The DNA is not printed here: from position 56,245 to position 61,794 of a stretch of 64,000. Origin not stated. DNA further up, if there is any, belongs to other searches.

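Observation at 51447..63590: TcA-less Tc-toxin-like (SpvB-propeller-RHS) polymorphic toxin operon paired with a T9SS cargo protein and a lipoprotein immunity candidate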

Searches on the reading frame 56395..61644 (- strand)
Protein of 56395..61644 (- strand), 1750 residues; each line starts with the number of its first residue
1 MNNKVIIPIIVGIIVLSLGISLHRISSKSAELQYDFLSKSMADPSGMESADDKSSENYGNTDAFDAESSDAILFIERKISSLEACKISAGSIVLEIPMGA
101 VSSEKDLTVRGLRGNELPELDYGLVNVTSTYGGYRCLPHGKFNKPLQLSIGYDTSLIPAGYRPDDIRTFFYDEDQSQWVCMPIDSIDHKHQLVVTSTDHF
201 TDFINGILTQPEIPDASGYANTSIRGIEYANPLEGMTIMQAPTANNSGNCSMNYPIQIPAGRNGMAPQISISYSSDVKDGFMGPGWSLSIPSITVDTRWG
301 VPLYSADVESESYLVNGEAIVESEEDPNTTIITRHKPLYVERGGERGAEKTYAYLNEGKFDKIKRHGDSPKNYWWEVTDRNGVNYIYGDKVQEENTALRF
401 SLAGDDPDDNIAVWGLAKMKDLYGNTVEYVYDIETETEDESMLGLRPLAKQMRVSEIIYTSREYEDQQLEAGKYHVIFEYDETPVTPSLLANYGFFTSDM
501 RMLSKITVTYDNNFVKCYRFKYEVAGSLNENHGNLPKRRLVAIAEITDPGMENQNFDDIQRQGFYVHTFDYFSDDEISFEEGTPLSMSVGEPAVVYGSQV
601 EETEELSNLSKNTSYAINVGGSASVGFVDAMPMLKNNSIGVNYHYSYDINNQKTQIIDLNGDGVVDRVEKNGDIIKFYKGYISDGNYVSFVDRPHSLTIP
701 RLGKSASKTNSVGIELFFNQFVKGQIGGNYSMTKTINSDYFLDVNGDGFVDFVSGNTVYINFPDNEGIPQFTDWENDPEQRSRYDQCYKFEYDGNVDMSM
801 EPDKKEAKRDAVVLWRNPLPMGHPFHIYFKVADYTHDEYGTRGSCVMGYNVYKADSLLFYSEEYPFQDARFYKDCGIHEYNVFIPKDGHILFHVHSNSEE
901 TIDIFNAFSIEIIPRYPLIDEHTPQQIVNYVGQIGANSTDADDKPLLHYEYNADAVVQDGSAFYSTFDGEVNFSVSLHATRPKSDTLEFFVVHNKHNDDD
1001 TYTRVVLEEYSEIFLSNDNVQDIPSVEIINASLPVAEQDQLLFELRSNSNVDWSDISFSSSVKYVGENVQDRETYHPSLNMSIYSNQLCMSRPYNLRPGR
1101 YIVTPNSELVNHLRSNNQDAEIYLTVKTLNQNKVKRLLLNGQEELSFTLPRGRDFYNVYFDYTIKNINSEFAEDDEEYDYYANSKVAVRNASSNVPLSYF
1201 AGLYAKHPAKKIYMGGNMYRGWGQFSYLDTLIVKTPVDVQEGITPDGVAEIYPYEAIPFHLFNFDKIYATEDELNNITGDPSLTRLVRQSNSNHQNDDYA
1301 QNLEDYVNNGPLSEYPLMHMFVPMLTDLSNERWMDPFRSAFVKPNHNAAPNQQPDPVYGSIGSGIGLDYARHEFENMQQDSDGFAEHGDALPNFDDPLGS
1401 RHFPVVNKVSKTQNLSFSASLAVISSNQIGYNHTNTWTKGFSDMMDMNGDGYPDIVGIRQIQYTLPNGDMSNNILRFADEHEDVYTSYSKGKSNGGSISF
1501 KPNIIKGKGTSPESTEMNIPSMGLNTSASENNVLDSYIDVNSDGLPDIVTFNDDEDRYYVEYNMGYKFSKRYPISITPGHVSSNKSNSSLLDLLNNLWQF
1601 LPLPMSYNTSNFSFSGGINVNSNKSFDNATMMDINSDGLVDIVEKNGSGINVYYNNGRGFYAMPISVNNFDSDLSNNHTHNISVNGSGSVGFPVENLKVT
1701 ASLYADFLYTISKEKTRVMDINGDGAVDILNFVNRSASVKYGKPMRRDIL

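Call 34: find_homologous_proteins(query=window:56395-61644:-, max_evalue=0.00001)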
Query window:56395-61644:- (1750 aa): 232 proteins with E <= 0.00001 among 6471 candidates; the best 120 are listed.
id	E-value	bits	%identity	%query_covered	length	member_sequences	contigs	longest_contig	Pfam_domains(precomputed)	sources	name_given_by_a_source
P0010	0.0e+0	1441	46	100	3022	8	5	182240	PF05593.20,PF13517.13,PF25023.2,PF03534.19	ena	-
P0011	0.0e+0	1390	45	100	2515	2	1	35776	PF05593.20,PF13517.13,PF03534.19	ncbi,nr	ncbi:MAG: hypothetical protein IJK62_09425, partial [Bacteroidales bacterium]|nr:hypothetical protei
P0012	0.0e+0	1042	49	63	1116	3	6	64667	PF03534.19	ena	-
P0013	1.9e-278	946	47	61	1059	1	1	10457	PF03534.19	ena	-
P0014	1.9e-195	670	32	96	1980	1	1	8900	PF12256.15,PF13517.13,PF03534.19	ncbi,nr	ncbi:MAG: hypothetical protein JXR53_06920, partial [Bacteroidales bacterium]|nr:hypothetical protei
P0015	1.4e-187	644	37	41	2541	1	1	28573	PF12256.15,PF05593.20,PF13517.13,PF03534.19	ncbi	ncbi:MAG: hypothetical protein CVU11_12945, partial [Bacteroidetes bacterium HGW-Bacteroidetes-6]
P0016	4.0e-149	517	31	73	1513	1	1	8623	PF03534.19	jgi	jgi:hypothetical protein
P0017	1.2e-138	482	28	95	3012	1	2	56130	PF01839.30,PF12256.15,PF05593.20,PF13517.13,PF03534.19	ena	-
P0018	1.3e-133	465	33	39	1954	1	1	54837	PF12256.15,PF13517.13,PF03534.19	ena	-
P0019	5.0e-128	447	31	44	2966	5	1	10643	PF01839.30,PF12256.15,PF05593.20,PF13517.13,PF03534.19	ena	-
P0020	1.4e-127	445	36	39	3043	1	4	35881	PF05593.20,PF13517.13,PF03534.19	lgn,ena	-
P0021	3.5e-126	441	29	66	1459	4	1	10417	PF03534.19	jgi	-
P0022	1.0e-124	436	33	39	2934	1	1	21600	PF12256.15,PF05593.20,PF13517.13,PF03534.19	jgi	-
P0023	1.7e-123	432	27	66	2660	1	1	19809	PF12256.15,PF20041.6,PF05593.20,PF13517.13,PF03534.19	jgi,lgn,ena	-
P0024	8.2e-123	430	34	42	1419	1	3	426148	PF13517.13,PF03534.19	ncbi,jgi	jgi:hypothetical protein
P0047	3.7e-111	391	34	40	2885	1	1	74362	PF01839.30,PF12256.15,PF05593.20,PF13517.13,PF03534.19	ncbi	ncbi:MAG: SpvB/TcaC N-terminal domain-containing protein, partial [Thermodesulfobacteriota bacterium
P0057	2.7e-107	378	30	42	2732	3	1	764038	PF12256.15,PF05593.20,PF13517.13,PF25023.2,PF03534.19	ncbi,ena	-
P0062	2.7e-106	375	31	42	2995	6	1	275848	PF12256.15,PF05593.20,PF13517.13,PF25023.2,PF03534.19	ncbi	-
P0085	2.8e-102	361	30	43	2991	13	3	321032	PF12256.15,PF05593.20,PF13517.13,PF25023.2,PF03534.19,PF03527.21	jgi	jgi:RHS repeat-associated protein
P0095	7.2e-99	350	29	55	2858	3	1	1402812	PF01839.30,PF12256.15,PF05593.20,PF13517.13,PF25023.2,PF03534.19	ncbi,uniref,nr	ncbi:SpvB/TcaC N-terminal domain-containing protein [Nonomuraea typhae]|uniref:SpvB/TcaC N-terminal 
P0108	1.9e-96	342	31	38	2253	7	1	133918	PF01839.30,PF12256.15,PF13517.13,PF03534.19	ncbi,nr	ncbi:MAG: hypothetical protein J6581_09515, partial [Apibacter sp.]|nr:hypothetical protein [Apibact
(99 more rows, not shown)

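Call 35: find_encoding_contigs(protein=P0095, flank=6000, max_places=1)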
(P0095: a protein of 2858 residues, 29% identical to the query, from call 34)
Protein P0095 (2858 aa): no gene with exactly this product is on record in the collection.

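Call 36: find_encoding_contigs(protein=P0108, flank=6000, max_places=2)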
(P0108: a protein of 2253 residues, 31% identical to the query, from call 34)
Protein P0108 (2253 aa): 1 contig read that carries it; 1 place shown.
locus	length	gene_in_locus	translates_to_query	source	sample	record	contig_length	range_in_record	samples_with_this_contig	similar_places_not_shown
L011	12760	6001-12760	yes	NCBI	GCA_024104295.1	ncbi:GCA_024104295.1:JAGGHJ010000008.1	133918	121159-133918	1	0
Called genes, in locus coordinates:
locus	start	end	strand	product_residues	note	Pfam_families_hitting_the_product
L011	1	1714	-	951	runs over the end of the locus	PF00133:tRNA-synt_1, PF09334:tRNA-synt_1g, PF13603:tRNA-synt_1_2, PF00133:tRNA-synt_1 (weak), PF08264:Anticodon_1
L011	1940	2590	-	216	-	PF19875:DUF6348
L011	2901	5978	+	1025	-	PF26628:DUF8202, PF18962:Por_Secre_tail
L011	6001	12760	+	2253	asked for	PF03534:SpvB, PF13517:FG-GAP_3 (faint), PF01839:FG-GAP (faint), PF12256:TcdB_toxin_midN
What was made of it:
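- Closest known: Apibacter SpvB/TcdB-Rhs genes next to T9SS type-A sorting-domain genes. Same: An Apibacter locus fetched here has DUF8202+Por_Secre_tail directly upstream of the SpvB-RHS gene (call 36).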

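Call 37: find_encoding_contigs(protein=P0057, flank=6000, max_places=1)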
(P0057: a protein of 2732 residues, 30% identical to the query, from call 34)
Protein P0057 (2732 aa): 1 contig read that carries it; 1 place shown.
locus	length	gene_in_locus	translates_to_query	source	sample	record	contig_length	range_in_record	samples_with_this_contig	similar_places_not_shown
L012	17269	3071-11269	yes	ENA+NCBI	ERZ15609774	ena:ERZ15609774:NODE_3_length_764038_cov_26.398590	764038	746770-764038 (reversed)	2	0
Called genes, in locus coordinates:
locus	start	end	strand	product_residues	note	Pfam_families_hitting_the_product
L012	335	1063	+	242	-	PF13505:OMP_b-brl (faint)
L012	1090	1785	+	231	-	-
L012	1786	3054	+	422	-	PF26628:DUF8202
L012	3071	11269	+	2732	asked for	PF03534:SpvB, PF05593:RHS_repeat (faint), PF13517:FG-GAP_3 (faint), PF12256:TcdB_toxin_midN, PF25023:TEN_YD-shell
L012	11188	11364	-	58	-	-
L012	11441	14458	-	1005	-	PF00005:ABC_tran, PF01061:ABC2_membrane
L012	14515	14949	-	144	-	-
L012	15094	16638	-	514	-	PF04231:Endonuclease_1, PF20773:InhA-like_MAM (faint)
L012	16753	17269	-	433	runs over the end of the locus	PF26918:Ig_Eae (weak)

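Call 38: find_encoding_contigs(protein=P0047, flank=6000, max_places=1)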
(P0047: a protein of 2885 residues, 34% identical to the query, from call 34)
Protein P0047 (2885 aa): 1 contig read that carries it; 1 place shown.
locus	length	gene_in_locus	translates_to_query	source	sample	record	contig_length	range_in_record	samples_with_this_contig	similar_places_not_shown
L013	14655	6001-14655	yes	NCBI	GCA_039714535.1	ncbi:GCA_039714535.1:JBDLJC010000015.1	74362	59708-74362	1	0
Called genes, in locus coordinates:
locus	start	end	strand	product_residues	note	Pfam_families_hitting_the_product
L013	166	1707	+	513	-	PF00672:HAMP, PF00211:Guanylate_cyc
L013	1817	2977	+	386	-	-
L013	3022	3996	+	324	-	PF00005:ABC_tran, PF13304:AAA_21 (weak), PF27102:NodI_C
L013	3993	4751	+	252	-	PF01061:ABC2_membrane, PF12698:ABC2_membrane_3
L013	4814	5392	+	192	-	-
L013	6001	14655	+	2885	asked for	PF01839:FG-GAP (faint), PF03534:SpvB, PF05593:RHS_repeat (faint), PF13517:FG-GAP_3 (faint), PF12256:TcdB_toxin_midN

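Call 39: find_encoding_contigs(protein=P0085, flank=6000, max_places=1)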
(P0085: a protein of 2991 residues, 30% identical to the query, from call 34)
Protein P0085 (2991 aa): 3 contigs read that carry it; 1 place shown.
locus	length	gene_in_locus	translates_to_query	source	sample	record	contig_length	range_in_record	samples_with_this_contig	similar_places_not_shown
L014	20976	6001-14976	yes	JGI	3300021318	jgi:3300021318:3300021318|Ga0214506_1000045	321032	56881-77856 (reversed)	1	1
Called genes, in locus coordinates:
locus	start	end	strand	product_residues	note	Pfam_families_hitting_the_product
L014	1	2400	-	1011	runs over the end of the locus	PF13620:CarboxypepD_reg, PF13715:CarbopepD_reg_2, PF07715:Plug, PF00593:TonB_dep_Rec_b-barrel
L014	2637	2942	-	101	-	PF12833:HTH_18, PF00165:HTH_AraC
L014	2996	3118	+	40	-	-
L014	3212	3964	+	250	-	-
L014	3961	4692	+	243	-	PF13505:OMP_b-brl (faint)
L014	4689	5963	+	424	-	PF26628:DUF8202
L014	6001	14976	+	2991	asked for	PF03534:SpvB, PF13517:FG-GAP_3 (faint), PF03527:RHS (faint), PF12256:TcdB_toxin_midN, PF25023:TEN_YD-shell, PF05593:RHS_repeat (weak), PF25023:TEN_YD-shell (weak)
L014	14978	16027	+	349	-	-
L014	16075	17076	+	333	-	PF25023:TEN_YD-shell (weak)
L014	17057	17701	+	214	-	-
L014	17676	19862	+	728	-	PF25023:TEN_YD-shell (weak), PF05593:RHS_repeat, PF25023:TEN_YD-shell (weak)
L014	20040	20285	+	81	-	-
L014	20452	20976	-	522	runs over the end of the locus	PF00532:Peripla_BP_1, PF13407:Peripla_BP_4, PF12833:HTH_18, PF00165:HTH_AraC (weak)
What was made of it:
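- Loci with arrays of immunity genes and orphan tips exist (call 39).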

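Call 40: find_encoding_contigs(protein=P0062, flank=6000, max_places=1)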
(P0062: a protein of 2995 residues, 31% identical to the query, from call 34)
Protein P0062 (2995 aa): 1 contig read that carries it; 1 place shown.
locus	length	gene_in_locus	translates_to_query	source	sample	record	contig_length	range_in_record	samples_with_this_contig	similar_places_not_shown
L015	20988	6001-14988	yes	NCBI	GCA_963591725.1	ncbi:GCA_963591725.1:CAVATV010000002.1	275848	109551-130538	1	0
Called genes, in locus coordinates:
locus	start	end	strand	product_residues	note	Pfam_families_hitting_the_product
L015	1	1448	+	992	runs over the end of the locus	PF04760:IF2_N, PF00009:GTP_EFTU, PF00071:Ras (weak), PF01926:MMR_HSR1, PF22042:EF-G_D2, PF11987:IF-2, PF03144:GTP_EFTU_D2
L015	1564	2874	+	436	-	PF07690:MFS_1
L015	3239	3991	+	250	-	PF13505:OMP_b-brl (weak)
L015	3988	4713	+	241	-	PF13505:OMP_b-brl (faint)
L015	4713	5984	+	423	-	PF26628:DUF8202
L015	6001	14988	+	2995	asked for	PF03534:SpvB, PF05593:RHS_repeat (faint), PF13517:FG-GAP_3 (faint), PF12256:TcdB_toxin_midN, PF25023:TEN_YD-shell (weak)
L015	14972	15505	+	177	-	-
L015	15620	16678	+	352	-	PF25023:TEN_YD-shell (weak)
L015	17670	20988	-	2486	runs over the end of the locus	PF14349:SprA_N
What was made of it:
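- Apibacter and three other loci (calls 36, 37, 39, 40);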
